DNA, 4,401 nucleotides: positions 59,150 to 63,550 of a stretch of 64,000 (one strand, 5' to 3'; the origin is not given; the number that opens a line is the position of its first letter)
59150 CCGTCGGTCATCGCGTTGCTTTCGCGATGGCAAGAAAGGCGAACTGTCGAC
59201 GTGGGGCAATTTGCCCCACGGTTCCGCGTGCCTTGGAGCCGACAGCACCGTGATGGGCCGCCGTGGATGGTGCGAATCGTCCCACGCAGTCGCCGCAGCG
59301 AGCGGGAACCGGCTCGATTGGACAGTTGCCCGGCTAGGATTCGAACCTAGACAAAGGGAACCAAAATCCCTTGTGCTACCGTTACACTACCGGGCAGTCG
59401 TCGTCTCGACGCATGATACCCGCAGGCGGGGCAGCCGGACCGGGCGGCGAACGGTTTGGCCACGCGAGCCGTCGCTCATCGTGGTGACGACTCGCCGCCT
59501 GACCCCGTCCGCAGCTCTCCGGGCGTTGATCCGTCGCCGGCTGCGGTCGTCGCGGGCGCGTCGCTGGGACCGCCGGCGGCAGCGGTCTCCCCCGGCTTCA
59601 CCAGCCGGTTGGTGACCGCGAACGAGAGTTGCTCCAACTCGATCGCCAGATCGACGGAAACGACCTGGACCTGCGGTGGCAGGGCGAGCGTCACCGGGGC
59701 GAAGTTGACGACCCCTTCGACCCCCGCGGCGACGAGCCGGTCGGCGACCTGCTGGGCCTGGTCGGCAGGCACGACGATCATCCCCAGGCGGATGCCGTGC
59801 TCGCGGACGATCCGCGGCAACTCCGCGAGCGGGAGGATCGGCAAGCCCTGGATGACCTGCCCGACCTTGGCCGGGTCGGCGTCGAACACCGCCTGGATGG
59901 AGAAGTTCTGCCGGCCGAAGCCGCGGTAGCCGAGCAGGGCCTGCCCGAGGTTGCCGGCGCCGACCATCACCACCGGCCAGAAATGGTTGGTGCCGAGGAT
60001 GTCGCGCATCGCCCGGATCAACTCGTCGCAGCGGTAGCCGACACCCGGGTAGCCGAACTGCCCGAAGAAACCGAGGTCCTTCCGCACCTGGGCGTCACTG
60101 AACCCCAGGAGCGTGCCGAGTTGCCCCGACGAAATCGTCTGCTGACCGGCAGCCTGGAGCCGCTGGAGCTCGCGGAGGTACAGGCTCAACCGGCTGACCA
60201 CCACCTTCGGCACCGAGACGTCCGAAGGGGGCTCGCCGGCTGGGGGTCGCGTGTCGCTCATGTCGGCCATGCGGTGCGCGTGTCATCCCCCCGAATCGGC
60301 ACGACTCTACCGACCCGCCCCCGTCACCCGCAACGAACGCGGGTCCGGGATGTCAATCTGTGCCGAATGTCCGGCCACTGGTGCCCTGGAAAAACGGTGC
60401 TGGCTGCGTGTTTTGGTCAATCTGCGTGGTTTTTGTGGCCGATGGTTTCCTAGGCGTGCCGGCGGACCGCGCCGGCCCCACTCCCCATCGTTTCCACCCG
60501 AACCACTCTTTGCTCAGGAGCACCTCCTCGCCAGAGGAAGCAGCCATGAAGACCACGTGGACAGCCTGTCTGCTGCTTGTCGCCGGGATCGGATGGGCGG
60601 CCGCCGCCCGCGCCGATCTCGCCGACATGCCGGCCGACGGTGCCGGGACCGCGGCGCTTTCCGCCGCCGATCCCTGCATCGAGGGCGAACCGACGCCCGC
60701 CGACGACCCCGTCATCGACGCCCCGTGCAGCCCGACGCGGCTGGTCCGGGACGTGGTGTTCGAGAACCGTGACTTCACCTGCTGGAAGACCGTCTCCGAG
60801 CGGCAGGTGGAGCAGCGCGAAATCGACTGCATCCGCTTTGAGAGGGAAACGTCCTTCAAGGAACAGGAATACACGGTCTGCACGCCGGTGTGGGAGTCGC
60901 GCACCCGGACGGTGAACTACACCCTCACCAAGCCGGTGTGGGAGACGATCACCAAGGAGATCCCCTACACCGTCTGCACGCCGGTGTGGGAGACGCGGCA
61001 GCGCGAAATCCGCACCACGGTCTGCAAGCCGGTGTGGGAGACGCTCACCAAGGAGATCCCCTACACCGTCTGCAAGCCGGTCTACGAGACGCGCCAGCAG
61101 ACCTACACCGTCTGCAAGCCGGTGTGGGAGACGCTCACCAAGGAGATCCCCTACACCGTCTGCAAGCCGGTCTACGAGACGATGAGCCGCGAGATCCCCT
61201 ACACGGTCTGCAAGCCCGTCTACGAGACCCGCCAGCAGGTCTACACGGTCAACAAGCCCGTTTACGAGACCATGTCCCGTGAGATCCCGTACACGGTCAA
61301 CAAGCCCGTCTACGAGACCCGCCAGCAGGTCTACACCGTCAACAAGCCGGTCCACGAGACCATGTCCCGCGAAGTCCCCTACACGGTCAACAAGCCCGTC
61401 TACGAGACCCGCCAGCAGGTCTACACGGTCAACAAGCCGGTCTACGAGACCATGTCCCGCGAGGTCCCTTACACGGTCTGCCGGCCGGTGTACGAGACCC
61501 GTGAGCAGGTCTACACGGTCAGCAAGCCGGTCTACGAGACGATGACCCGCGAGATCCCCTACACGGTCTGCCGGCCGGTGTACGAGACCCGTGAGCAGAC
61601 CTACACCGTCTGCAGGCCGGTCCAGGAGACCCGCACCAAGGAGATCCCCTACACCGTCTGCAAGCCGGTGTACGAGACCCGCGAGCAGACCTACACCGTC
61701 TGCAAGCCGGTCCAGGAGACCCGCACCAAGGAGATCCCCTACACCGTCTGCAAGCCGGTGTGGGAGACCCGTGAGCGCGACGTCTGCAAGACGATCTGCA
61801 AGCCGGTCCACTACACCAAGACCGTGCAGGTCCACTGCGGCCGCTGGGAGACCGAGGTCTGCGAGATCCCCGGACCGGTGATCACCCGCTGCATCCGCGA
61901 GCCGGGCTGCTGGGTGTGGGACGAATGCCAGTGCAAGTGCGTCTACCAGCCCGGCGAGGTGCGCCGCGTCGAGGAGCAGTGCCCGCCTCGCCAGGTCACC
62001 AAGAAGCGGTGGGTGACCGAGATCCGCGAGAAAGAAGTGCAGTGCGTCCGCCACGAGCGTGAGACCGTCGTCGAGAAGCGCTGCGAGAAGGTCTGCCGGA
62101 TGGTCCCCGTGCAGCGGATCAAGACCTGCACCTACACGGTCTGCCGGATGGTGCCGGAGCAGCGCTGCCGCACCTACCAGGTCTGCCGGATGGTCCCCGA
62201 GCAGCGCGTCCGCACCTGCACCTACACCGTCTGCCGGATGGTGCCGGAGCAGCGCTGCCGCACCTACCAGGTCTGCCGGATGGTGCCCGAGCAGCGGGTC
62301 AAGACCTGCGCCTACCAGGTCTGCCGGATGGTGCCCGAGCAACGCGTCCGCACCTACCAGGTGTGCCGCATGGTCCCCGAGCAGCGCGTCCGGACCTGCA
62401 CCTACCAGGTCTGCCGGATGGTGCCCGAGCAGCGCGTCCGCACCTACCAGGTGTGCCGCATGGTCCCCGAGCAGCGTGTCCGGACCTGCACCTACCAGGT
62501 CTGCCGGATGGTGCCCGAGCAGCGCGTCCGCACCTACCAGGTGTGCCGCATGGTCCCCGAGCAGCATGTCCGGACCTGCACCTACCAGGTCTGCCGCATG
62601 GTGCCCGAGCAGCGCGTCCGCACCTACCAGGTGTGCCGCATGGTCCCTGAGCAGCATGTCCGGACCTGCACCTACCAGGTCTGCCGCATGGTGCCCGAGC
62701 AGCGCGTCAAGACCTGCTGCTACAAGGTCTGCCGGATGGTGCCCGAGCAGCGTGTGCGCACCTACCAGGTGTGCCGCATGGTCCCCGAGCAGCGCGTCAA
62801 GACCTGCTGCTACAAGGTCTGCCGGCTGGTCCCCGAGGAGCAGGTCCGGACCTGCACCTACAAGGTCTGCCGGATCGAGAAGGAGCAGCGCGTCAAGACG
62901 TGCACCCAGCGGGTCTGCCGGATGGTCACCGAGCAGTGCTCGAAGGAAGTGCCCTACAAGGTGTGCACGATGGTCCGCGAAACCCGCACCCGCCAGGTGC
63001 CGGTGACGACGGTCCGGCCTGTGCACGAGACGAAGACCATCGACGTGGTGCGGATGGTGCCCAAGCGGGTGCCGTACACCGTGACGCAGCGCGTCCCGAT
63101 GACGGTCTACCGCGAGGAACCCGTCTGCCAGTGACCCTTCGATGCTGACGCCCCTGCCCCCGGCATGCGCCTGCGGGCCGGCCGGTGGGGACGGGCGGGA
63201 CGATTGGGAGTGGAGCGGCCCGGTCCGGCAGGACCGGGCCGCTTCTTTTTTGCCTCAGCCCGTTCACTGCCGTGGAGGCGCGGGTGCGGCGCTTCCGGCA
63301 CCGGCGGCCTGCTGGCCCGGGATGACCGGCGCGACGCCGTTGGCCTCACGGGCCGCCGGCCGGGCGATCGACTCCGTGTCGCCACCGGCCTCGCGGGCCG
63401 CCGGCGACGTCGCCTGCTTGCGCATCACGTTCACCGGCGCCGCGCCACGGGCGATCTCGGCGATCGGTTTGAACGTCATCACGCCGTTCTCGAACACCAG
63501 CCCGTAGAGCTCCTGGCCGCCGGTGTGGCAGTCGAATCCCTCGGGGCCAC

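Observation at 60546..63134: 862-aa secreted protein made almost entirely of about 40 short Cys-bearing YTV-like units arranged in two distinct modules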

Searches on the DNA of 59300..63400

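Call 33: search_rna_families(source=window, start=59300, end=63400, threshold=evalue, max_evalue=1)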
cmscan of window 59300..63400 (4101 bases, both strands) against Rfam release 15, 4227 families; matches with E-value up to 1: 3.
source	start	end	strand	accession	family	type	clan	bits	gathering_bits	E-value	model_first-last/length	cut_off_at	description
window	59326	59396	-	RF00005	tRNA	Gene; tRNA;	CL00001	65.4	29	3.6e-13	1-71/71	no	tRNA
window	63177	63254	+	RF04177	BTnc201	Gene; sRNA;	-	23.5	105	0.59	1-99/99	no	Bacteroides sRNA BTnc201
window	63213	63244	+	RF03941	mir-3158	Gene; miRNA;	-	22.6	97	0.97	1-81/81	no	mir-3158 microRNA precursor family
